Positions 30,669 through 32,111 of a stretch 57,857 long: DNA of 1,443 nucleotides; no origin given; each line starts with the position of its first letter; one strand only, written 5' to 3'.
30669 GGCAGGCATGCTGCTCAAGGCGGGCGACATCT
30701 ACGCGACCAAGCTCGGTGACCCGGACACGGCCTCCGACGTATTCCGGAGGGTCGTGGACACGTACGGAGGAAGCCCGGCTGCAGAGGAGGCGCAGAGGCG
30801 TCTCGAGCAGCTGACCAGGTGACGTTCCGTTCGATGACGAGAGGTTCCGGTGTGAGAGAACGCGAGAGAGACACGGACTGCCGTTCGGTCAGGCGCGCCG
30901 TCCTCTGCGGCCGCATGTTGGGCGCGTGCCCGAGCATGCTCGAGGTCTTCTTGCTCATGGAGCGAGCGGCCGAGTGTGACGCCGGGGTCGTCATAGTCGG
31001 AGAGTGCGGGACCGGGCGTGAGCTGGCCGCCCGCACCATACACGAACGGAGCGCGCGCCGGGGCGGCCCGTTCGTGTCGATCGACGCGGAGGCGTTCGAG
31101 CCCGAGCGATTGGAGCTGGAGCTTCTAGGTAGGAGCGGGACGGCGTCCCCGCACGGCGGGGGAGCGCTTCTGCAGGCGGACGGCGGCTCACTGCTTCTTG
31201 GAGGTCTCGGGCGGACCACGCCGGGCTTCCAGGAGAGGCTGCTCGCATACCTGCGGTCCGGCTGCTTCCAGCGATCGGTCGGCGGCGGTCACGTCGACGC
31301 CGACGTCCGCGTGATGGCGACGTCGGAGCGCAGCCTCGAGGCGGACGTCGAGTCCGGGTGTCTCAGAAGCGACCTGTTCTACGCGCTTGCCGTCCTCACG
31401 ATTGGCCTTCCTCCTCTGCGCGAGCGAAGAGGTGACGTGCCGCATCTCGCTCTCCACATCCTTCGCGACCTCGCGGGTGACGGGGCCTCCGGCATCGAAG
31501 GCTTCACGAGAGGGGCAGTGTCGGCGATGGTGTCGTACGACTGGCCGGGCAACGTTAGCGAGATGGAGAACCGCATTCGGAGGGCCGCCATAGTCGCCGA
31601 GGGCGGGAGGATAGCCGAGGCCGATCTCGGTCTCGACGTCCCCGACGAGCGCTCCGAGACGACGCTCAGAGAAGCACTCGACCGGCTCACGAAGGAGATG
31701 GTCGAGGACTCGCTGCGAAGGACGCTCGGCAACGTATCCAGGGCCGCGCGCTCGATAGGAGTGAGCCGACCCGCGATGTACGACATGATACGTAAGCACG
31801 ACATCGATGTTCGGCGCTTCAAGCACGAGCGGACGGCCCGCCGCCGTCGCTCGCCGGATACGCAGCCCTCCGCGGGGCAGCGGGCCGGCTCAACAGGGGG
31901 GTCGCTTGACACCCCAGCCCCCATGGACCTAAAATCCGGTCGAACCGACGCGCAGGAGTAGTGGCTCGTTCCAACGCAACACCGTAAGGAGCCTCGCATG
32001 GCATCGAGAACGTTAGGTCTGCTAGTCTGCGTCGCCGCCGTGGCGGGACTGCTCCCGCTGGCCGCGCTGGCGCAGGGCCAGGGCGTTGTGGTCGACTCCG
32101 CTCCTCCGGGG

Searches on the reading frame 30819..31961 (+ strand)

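Call 22: search_protein_families(library=pfam, proteins=[window:30819-31961:+], max_evalue=0.00001)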
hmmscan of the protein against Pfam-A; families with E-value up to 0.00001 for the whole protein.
window:30819-31961:+ (380 aa): 3 families
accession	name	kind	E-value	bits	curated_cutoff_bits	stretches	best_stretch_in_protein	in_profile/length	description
PF00158.32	Sigma54_activat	-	9.2e-30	104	20.2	1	34-195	2-167/168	Sigma-54 interaction domain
PF25601.1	AAA_lid_14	-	1.8e-18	66.6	27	1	201-281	1-81/87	AAA+ ATPase lid domain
PF14532.12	Sigma54_activ_2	-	8.6e-11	42.7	25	1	34-200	1-138/138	Sigma-54 interaction domain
